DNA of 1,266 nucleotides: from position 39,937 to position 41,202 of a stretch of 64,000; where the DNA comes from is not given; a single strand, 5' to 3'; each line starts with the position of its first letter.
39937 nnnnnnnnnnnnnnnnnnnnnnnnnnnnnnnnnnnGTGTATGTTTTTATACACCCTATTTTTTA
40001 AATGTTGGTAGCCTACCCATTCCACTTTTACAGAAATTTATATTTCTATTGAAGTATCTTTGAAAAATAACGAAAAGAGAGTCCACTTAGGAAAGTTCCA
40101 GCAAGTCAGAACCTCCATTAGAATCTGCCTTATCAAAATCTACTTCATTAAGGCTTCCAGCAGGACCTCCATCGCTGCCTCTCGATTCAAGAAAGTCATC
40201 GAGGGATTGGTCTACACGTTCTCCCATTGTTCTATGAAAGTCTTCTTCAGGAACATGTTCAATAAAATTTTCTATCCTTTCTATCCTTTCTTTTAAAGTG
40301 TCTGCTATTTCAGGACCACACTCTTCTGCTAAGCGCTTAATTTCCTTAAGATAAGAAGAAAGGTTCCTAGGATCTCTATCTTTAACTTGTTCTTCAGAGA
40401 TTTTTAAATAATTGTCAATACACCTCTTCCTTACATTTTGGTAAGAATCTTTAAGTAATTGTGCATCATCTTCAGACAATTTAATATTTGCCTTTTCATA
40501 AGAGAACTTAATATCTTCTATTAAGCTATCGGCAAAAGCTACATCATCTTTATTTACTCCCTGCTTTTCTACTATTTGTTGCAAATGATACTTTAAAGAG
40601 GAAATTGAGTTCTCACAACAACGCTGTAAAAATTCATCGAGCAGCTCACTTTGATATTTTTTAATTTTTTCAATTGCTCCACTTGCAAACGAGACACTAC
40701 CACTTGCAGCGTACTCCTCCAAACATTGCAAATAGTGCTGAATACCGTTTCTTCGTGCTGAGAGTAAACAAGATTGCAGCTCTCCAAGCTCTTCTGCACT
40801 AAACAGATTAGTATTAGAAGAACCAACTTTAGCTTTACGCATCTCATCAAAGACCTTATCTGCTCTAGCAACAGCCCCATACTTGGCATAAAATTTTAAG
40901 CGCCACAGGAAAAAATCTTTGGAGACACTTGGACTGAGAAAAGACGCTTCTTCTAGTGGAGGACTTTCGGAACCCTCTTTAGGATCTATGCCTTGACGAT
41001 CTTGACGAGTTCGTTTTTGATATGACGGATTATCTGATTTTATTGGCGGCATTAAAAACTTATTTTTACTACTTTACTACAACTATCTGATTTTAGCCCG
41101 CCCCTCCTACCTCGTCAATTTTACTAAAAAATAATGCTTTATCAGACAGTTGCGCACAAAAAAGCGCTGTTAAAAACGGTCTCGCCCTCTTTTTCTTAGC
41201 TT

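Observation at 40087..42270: Second tandem paralog pair driven by identical near-consensus promoters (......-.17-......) with very short, SD-less leaders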

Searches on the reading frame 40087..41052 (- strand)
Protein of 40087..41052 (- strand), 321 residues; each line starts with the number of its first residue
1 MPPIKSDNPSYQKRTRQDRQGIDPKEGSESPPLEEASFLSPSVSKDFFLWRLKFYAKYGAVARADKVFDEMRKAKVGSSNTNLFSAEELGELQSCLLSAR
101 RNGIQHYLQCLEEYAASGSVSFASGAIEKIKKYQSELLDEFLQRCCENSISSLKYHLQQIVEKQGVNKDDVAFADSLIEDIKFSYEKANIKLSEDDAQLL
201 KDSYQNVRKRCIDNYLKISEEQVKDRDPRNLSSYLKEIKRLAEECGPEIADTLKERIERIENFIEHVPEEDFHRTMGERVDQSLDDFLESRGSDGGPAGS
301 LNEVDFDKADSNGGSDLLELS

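Call 6: search_protein_families(library=pfam, proteins=[window:40087-41052:-], max_evalue=0.1)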
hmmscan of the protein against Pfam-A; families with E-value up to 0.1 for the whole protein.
window:40087-41052:- (321 aa): 1 family
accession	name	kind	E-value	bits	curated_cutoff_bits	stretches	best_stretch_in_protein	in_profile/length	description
PF05916.17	Sld5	-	0.068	13.8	22.3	0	212-274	22-70/102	GINS complex protein helical bundle domain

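Call 9: find_homologous_proteins(query=window:40087-41052:-)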
Query window:40087-41052:- (321 aa): 3 proteins with E <= 0.001 among 3273 candidates.
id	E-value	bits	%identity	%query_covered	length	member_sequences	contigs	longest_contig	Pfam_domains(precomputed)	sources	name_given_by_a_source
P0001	3.6e-207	705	100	100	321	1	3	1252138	-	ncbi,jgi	ncbi:MAG: hypothetical protein ACOX2O_04590 [Bdellovibrionota bacterium]|jgi:hypothetical protein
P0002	5.8e-88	313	60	82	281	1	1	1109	-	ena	-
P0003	4.5e-45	172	46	73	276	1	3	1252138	-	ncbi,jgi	ncbi:MAG: hypothetical protein ACOX2O_04595 [Bdellovibrionota bacterium]|jgi:hypothetical protein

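Call 10: find_encoding_contigs(protein=P0002, flank=10000)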
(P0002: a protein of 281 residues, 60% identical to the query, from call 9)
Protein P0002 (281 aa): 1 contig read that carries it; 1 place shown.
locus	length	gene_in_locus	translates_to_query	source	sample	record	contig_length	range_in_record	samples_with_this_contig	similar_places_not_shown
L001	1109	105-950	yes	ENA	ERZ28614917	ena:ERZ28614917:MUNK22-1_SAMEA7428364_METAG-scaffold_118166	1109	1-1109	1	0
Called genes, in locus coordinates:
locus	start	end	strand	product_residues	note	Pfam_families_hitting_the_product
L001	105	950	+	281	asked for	-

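Call 22: predict_structure(alignment_id=A1)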
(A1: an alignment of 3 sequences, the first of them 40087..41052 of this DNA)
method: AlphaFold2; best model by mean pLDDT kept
length: 321 residues; sequences in the alignment: 3
mean_pLDDT: 66.9   pTM: 0.50
mean pLDDT of the five models: 66.9, 65.4, 63.4, 62.2, 51.9
residues with pLDDT >= 90: 34; 70-90: 141; 50-70: 53; < 50: 93
segments of 3 or more residues with pLDDT < 50: 1-41, 270-321
pLDDT, mean of each block of 10 residues (from residue 1): 33 30 32 42 72 85 85 73 78 84 87 88 86 73 91 92 84 90 91 89 84 77 63 69 66 66 60 45 42 31 28 28 25
secondary structure, 60 per line:
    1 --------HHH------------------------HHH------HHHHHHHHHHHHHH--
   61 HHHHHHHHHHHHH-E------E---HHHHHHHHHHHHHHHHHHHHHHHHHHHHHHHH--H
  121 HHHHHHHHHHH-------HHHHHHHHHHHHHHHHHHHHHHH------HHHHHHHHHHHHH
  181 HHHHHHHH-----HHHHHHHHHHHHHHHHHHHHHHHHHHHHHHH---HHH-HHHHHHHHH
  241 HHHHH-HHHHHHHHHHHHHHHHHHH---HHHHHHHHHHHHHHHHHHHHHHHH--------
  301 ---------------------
elements in order: H45-58 H61-73 H86-117 H120-131 H139-161 H168-188 H194-224 H232-245 H247-265 H269-292
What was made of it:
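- Helical model: pLDDT about 85-90 over most of the core (residues ~50-220), with the termini below 50 (call 22). The helical core is predicted with confidence from only 3 sequences (call 22).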

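Call 24: search_protein_representatives(alignment_id=A1)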
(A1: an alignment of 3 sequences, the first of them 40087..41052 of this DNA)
Query: 3 sequences, 280 profile positions. Proteins with E-value up to 0.001 (for the whole library): 79; up to 1e-10: 8; up to 1e-30: 4. The best 79 are listed.
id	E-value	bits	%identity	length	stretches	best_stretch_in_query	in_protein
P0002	1.8e-150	516.4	-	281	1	1-280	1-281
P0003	9.1e-124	428.8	-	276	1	1-261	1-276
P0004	1.3e-40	155.9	-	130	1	199-279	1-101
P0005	1.7e-33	132.6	-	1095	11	48-77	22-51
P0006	1.7e-15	73.6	-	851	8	31-79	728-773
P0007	3.7e-11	59.3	-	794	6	48-127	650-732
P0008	7.0e-11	58.4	-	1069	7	48-104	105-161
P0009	8.8e-11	58.1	-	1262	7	48-76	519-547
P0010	1.3e-09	54.2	-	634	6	48-126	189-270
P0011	1.3e-09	54.2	-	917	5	48-80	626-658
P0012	1.4e-09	54.1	-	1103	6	48-82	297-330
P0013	1.4e-08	50.9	-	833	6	31-80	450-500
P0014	2.7e-08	49.9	-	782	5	48-152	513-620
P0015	3.7e-08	49.5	-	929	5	39-74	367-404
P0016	1.4e-07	47.6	-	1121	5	49-80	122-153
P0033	9.3e-06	41.6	-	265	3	51-147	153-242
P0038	3.1e-05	39.9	-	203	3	48-72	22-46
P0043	4.2e-05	39.5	-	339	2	83-257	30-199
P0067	2.5e-04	36.9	-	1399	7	80-220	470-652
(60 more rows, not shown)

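Call 25: search_protein_families(library=pfam, proteins=[P0004, P0005, P0006, P0007, P0008, P0010, P0033, P0038, P0043, P0067], max_evalue=0.001)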
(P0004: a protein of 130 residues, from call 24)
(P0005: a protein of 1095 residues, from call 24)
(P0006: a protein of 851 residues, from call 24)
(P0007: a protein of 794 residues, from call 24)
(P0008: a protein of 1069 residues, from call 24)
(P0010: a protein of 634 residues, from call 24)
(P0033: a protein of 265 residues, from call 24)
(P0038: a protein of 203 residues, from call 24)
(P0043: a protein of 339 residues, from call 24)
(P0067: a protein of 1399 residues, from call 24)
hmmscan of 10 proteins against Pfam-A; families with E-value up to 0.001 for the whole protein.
P0004 (130 aa): 0 families

P0005 (1095 aa): 13 families
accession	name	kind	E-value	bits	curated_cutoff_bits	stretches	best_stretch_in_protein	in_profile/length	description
PF01535.26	PPR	-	3.5e-158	503.7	25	22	47-77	1-31/31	PPR repeat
PF13041.12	PPR_2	-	4.7e-142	462.5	30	11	44-91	1-48/50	PPR repeat family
PF12854.13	PPR_1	-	2e-81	267.8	23.8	0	19-41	11-33/34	PPR repeat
PF13812.12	PPR_3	-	2.9e-54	181.5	25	0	15-46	15-46/63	Pentatricopeptide repeat domain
PF22330.2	Rib_mS39_PPR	-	4.5e-29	102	27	0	1000-1029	163-192/194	Small ribosomal subunit protein mS39, PPR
PF09826.15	Beta_propel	-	2.5e-26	93.1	22.4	0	78-112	282-317/495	Beta propeller domain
PF23904.1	DUF7246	-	5.2e-20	72.2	27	0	103-135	24-56/101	Domain of unknown function (DUF7246)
PF13176.12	TPR_7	-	8e-17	60.3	27.9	0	24-40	8-24/36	Tetratricopeptide repeat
PF19121.6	DUF5805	-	2.5e-12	47.4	28.5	0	29-57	10-38/67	Family of unknown function (DUF5805)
PF12881.12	NUT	-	2.8e-07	29.9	25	0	91-128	430-467/731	NUT protein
PF18711.7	TxDE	-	4.5e-05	24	25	0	72-86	1-15/55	Toxoflavin-degrading enzyme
PF13459.11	Fer4_15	-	0.00014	22.9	22.4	0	57-67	55-65/66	4Fe-4S single cluster domain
PF14337.13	Abi_alpha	-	0.00097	19.6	29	0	24-79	89-144/196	Abortive infection alpha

P0006 (851 aa): 19 families
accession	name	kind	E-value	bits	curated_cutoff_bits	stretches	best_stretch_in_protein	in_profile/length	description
PF13041.12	PPR_2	-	5e-146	475.2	30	14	532-579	2-49/50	PPR repeat family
PF01535.26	PPR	-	2.4e-122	391.4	25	12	503-532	1-30/31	PPR repeat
PF12854.13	PPR_1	-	1.6e-92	303.3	23.8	4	499-528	4-33/34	PPR repeat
PF13812.12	PPR_3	-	5.3e-63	209.5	25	3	531-580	13-62/63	Pentatricopeptide repeat domain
PF17177.10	PPR_long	-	1.4e-38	132.8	27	2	650-761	70-185/211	Pentacotripeptide-repeat region of PRORP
PF13428.12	TPR_14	-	3.3e-15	55.5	23.5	0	376-400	7-31/44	Tetratricopeptide repeat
PF24603.1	TPR_30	-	4.7e-10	40.2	29.7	0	732-802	2-74/100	Tetratricopeptide repeat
PF00637.26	Clathrin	-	2.5e-09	37.5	29.6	0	121-153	40-72/143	Region in Clathrin and VPS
PF17049.10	AEP1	-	4.4e-09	36.3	27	0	363-411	223-271/396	ATPase expression protein 1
PF10602.15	RPN7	-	9.8e-09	35.6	29.6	0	373-400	39-66/174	26S proteasome subunit RPN7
PF13424.12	TPR_12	-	1.1e-08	35.6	30.1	0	126-148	6-28/77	Tetratricopeptide repeat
PF25170.1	TPR_WDR35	-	8.6e-07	29.2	27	0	608-630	22-44/68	WD repeat-containing protein 35, TPR repeats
PF14559.12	TPR_19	-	1.2e-06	29.2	25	0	124-153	26-55/68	Tetratricopeptide repeat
PF22330.2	Rib_mS39_PPR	-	3.4e-06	27.4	27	0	488-514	165-191/194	Small ribosomal subunit protein mS39, PPR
PF13176.12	TPR_7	-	4.5e-06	26.8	27.9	0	378-399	7-28/36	Tetratricopeptide repeat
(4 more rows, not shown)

P0007 (794 aa): 19 families
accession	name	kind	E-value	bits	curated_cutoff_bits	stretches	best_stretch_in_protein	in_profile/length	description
PF13041.12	PPR_2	-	5.4e-166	539.1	30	14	439-488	1-50/50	PPR repeat family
PF01535.26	PPR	-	8.8e-146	464.9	25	13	737-767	1-31/31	PPR repeat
PF12854.13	PPR_1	-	3.9e-104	340.4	23.8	6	244-273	4-33/34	PPR repeat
PF13812.12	PPR_3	-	1.8e-86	284.6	25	5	276-324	13-61/63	Pentatricopeptide repeat domain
PF17177.10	PPR_long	-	2e-32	112.7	27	5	578-705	16-155/211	Pentacotripeptide-repeat region of PRORP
PF13428.12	TPR_14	-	7.2e-14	51.4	23.5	0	444-467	4-27/44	Tetratricopeptide repeat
PF24603.1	TPR_30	-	3.8e-12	47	29.7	0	672-762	3-98/100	Tetratricopeptide repeat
PF10366.15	Vps39_1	-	1.7e-09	38.3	22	0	149-175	42-68/108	Vacuolar sorting protein 39 domain 1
PF23276.1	TPR_24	-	9.5e-09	35.7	27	0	379-411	37-69/195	Fungal tetratrico peptide repeats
PF02758.22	PYRIN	-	1.1e-08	35.6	22.9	0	221-248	48-75/76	PAAD/DAPIN/Pyrin domain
PF03704.23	BTAD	-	1.6e-07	32.2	22.1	0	263-306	82-124/146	Bacterial transcriptional activator domain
PF14559.12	TPR_19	-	2.3e-07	31.5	25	0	390-440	2-55/68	Tetratricopeptide repeat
PF22330.2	Rib_mS39_PPR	-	3e-06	27.6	27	0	660-688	165-193/194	Small ribosomal subunit protein mS39, PPR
PF24760.1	TPR_IF140_C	-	4.9e-06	27.4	27.4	0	652-700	77-123/124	IF140 C-terminal TPR domain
PF21887.2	RhiE_B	-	1.4e-05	25.4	27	0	107-187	36-117/120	RhiE branching domain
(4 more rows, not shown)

P0008 (1069 aa): 9 families
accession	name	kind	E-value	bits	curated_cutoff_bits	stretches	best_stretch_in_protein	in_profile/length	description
PF13041.12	PPR_2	-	1.6e-107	351.9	30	7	594-641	2-49/50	PPR repeat family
PF01535.26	PPR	-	6.1e-82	264.8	25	2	596-626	1-31/31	PPR repeat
PF13812.12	PPR_3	-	2.7e-50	168.8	25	3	594-640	14-60/63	Pentatricopeptide repeat domain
PF12854.13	PPR_1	-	1.6e-36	124.1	23.8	0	930-956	6-32/34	PPR repeat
PF17177.10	PPR_long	-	8.4e-12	45.4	27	0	380-527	30-173/211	Pentacotripeptide-repeat region of PRORP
PF13428.12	TPR_14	-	9.6e-12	44.8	23.5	0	453-475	7-29/44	Tetratricopeptide repeat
PF13176.12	TPR_7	-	4.6e-05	23.6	27.9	0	935-956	3-24/36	Tetratricopeptide repeat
PF24603.1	TPR_30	-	4.9e-05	24.1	29.7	0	212-274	2-66/100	Tetratricopeptide repeat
PF20431.4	E_motif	-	0.00061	20.4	27.3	0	1034-1065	2-33/63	E motif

P0010 (634 aa): 14 families
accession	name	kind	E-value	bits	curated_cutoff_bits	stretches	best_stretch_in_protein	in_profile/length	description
PF13041.12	PPR_2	-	5.2e-116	379.1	30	10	242-291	1-50/50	PPR repeat family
PF01535.26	PPR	-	1.7e-102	329.2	25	10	214-240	1-27/31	PPR repeat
PF12854.13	PPR_1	-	6.3e-85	279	23.8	5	212-239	6-33/34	PPR repeat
PF13812.12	PPR_3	-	4e-51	171.4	25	3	241-290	12-61/63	Pentatricopeptide repeat domain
PF17177.10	PPR_long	-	3.3e-24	85.9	27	3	323-439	63-183/211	Pentacotripeptide-repeat region of PRORP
PF24603.1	TPR_30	-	8.6e-11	42.6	29.7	0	344-442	4-99/100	Tetratricopeptide repeat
PF23276.1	TPR_24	-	2.1e-10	41.1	27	0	348-387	40-79/195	Fungal tetratrico peptide repeats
PF17049.10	AEP1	-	3e-09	36.9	27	0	311-355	227-271/396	ATPase expression protein 1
PF13428.12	TPR_14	-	8.6e-09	35.7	23.5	0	448-472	3-27/44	Tetratricopeptide repeat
PF22330.2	Rib_mS39_PPR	-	6.1e-08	33.1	27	0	199-226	165-192/194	Small ribosomal subunit protein mS39, PPR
PF12921.12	ATP13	-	2.7e-05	24.5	26.7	0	376-408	49-81/114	Mitochondrial ATPase expression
PF11192.13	DUF2977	-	0.00025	21.5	21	0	452-468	10-26/61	Protein of unknown function (DUF2977)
PF05172.20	RRM_Nup35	-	0.0005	20.4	24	0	316-378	19-77/89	Nup53/35/40-type RNA recognition motif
PF18768.7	RNPP_C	-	0.00084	19.3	26.5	0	544-572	76-104/213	RNPP family C-terminal domain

P0033 (265 aa): 0 families

P0038 (203 aa): 7 families
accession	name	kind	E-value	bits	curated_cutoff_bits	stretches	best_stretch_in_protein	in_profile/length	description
PF01535.26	PPR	-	1.7e-39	131.8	25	4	17-46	2-31/31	PPR repeat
PF13041.12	PPR_2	-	2.9e-34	117.4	30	3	76-123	2-49/50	PPR repeat family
PF12854.13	PPR_1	-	8.9e-30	102.6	23.8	3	16-42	8-34/34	PPR repeat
PF13812.12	PPR_3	-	2.6e-17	63.1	25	1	6-58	6-62/63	Pentatricopeptide repeat domain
PF13428.12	TPR_14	-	2.4e-06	28.1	23.5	0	20-44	6-30/44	Tetratricopeptide repeat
PF14559.12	TPR_19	-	0.00053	20.7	25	0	22-43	32-53/68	Tetratricopeptide repeat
PF10602.15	RPN7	-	0.00058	20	29.6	0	150-177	39-66/174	26S proteasome subunit RPN7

P0043 (339 aa): 1 family
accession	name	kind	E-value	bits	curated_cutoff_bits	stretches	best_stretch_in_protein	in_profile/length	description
PF24884.1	NPHP3_hel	-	0.00015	22.3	27.9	0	20-43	11-34/160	Nephrocystin 3, helical domain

P0067 (1399 aa): 6 families
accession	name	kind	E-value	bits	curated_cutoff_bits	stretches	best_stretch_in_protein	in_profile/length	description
PF08565.17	CDC37_M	-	1.8e-05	25.1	25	0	944-976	21-53/113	Cdc37 Hsp90 binding domain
PF20396.3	DUF6689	-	6.8e-05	22.7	27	0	244-318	179-248/275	Family of unknown function (DUF6689)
PF10094.14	DUF2332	-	9.4e-05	22.5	25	0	750-792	140-181/334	Uncharacterized protein conserved in bacteria (DUF2332)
PF10035.14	DUF2179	-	0.00016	21.9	22.8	0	105-136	13-44/55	Uncharacterized protein conserved in bacteria (DUF2179)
PF19852.4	DUF6327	-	0.00028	21.9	24.1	0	249-297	4-52/83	Family of unknown function (DUF6327)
PF21407.2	SduA_N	-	0.00045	20.8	27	0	657-701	27-71/102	Shedu protein SduA, N-terminal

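Call 30: find_encoding_contigs(protein=P0001, flank=3000, max_places=6)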
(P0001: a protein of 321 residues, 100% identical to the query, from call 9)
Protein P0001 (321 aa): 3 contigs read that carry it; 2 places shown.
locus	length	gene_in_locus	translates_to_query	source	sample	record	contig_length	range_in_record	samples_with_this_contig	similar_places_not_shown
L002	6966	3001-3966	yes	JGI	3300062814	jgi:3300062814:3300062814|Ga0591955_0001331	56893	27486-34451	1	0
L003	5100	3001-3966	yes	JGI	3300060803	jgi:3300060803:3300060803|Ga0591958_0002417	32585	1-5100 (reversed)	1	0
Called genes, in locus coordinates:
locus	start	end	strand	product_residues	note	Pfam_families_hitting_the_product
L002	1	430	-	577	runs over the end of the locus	-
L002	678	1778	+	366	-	PF01926:MMR_HSR1, PF02421:FeoB_N, PF06071:YchF-GTPase_C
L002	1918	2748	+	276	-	-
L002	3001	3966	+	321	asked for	-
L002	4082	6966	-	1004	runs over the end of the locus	PF25390:WD40_RLD, PF13540:RCC1_2, PF00415:RCC1, PF13540:RCC1_2, PF25390:WD40_RLD, PF13540:RCC1_2, PF00415:RCC1, PF25390:WD40_RLD, +6 more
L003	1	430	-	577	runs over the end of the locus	-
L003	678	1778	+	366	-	PF01926:MMR_HSR1, PF02421:FeoB_N, PF06071:YchF-GTPase_C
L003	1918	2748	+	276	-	-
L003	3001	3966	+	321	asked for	-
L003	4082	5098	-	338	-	?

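Call 31: list_cluster_members(proteins=[P0004, P0043, P0033, P0002])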
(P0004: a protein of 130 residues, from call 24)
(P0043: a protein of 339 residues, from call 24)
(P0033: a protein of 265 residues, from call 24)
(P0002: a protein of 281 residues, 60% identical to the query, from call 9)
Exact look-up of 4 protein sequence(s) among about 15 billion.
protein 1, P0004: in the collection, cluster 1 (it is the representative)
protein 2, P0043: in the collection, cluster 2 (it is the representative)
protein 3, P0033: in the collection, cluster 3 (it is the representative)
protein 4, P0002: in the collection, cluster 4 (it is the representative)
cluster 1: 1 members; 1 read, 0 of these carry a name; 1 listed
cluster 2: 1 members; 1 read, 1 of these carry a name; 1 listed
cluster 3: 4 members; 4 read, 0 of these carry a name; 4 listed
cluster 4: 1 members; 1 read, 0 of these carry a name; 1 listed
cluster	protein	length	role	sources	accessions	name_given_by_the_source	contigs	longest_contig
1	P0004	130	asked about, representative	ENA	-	-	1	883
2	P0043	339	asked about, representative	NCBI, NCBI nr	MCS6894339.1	MAG: hypothetical protein NZO16_07250, partial [Deltaproteobacteria bacterium] | hypothetical protein [Deltaproteobacteria bacterium]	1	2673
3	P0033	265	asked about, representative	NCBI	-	-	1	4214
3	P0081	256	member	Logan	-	-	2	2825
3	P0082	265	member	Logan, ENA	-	-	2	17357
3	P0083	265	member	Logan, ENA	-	-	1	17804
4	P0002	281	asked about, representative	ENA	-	-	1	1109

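Call 36: find_related_loci(query=A1, collection=genome_contigs, flank=10000)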
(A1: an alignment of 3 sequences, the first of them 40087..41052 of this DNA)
Query A1 (321 aa) in genome_contigs; peptide patterns used: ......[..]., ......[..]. (x = any residue, [..] = any of these).
134 stretches matched a pattern, but none encodes a relative of the query by tblastn (E <= 1e-3).

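Call 45: search_protein_families(library=pfam, proteins=[P0043, P0033], max_evalue=10)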
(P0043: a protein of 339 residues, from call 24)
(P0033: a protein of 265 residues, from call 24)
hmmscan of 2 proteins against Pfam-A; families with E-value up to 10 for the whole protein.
P0043 (339 aa): 24 families
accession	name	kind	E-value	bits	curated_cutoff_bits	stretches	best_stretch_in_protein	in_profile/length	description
PF24884.1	NPHP3_hel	-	0.00015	22.3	27.9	2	20-43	11-34/160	Nephrocystin 3, helical domain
PF20184.3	DUF6547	-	0.0012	19.6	27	1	119-180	26-86/117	Family of unknown function (DUF6547)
PF18652.6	Adhesin_P1_N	-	0.0018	19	27.1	1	71-95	19-43/106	Adhesin P1 N-terminal domain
PF00269.25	SASP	-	0.0063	16.9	22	0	76-103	19-44/59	Small, acid-soluble spore proteins, alpha/beta type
PF02621.19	VitK2_biosynth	-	0.0086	16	26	1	21-96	181-247/252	Menaquinone biosynthesis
PF17855.7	MCM_lid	-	0.013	16.4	27.4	1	133-171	9-51/87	MCM AAA-lid domain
PF14978.11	MRP-63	-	0.037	15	27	0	27-65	42-79/92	Mitochondrial ribosome protein 63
PF13101.12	DUF3945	-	0.038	14.1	21.9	0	72-93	13-35/50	Protein of unknown function (DUF3945)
PF01983.22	CofC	-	0.068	12.8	22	1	53-99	36-82/217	Guanylyl transferase CofC like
PF11116.13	DUF2624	-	0.12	13.6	24.7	0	17-45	21-49/83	Protein of unknown function (DUF2624)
PF19812.4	DUF6295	-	0.13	13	25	0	76-99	54-77/87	Family of unknown function (DUF6295)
PF04643.17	Motilin_assoc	-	0.13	12.6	22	0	22-34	25-37/59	Motilin/ghrelin-associated peptide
PF04463.17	2-thiour_desulf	-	0.14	12.6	34.7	0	16-56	61-101/141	2-thiouracil desulfurase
PF24040.1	DUF7349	-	0.17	12.1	27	0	83-93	26-36/50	Domain of unknown function (DUF7349)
PF21111.3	CDI_toxin_EC869_like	-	0.18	12.5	27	0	24-52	95-123/123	CDI toxin restriction endonuclease-like domain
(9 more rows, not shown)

P0033 (265 aa): 5 families
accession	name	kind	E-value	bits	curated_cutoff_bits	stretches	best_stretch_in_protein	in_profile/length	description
PF25137.1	ADH_Fe_C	-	0.011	15.9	27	1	105-141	135-171/194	Fe-containing alcohol dehydrogenase family, C-terminal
PF25244.1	PML_C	-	0.029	15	27.1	1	186-224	31-71/75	PML, C-terminal domain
PF07719.23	TPR_2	-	0.064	13.9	27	1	147-171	5-29/34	Tetratricopeptide repeat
PF13102.12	Phage_int_SAM_5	-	0.21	12.4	22.3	1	196-241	7-52/98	Phage integrase SAM-like domain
PF07361.16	Cytochrom_B562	-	0.52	11.4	30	1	195-224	64-93/102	Cytochrome b562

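Call 46: search_protein_families(library=ncbifam, proteins=[window:40087-41052:-, P0002, P0043, P0033], max_evalue=0.1)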
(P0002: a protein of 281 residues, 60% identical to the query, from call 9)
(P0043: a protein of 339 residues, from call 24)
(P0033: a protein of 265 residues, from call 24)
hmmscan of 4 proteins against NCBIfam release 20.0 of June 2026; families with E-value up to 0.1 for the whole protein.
window:40087-41052:- (321 aa): 0 families

P0002 (281 aa): 1 family
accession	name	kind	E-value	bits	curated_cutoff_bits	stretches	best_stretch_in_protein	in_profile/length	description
TIGR00663.1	dnan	equivalog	0.03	13.3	137.65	1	111-200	192-278/367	DNA polymerase III subunit beta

P0043 (339 aa): 4 families
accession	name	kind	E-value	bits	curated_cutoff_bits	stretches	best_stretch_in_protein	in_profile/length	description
NF004850.0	PRK06201.1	subfamily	0.00058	19.4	231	0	19-71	39-91/222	hypothetical protein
NF038399.1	NH_RiPP_Os17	domain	0.0027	17.8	40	0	19-38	27-46/63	Os1348 family NHLP clan protein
TIGR01565.1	homeo_ZF_HD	subfamily_domain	0.0049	16.8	57.45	0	74-98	17-41/58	homeobox domain, ZF-HD class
TIGR03802.1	Asp_Ala_antiprt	equivalog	0.041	12.5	546.95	1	31-94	240-302/562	aspartate-alanine antiporter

P0033 (265 aa): 0 families

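Call 47: search_protein_families(library=padloc, proteins=[window:40087-41052:-, P0002, P0043, P0033], max_evalue=0.1)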
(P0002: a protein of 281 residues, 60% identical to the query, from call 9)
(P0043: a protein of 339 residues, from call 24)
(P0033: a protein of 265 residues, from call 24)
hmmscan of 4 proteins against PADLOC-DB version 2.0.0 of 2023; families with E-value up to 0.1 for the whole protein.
window:40087-41052:- (321 aa): 2 families
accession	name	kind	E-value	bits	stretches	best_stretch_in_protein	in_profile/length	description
PDLC03841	LeoBC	-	0.0096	13.1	1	125-268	308-423/601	-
PDLC02333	AbiTi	-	0.062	11.5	0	126-149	41-66/114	AbiTi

P0002 (281 aa): 0 families

P0043 (339 aa): 0 families

P0033 (265 aa): 1 family
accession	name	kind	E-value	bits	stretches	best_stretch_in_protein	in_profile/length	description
PDLC01867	CARF3--CARF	-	0.0072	14.2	1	206-243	39-76/200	-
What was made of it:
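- Tried and rejected: Known-family assignment: Pfam, NCBIfam and PADLOC gave nothing significant (calls 6, 45, 46, 47).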

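Call 51: find_encoding_contigs(protein=P0004, flank=5000)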
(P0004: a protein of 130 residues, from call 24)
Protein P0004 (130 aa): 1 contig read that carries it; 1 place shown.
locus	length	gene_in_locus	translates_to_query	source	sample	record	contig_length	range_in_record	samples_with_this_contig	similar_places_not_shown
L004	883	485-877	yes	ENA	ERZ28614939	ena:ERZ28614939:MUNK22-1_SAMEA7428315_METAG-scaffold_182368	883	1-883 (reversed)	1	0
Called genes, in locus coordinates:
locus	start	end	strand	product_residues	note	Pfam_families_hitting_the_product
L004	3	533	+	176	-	?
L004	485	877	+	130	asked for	-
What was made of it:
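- ORFs of 276-321 codons are kept open in a 40% GC genome, across three assemblies and two other samples (calls 30, 51).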
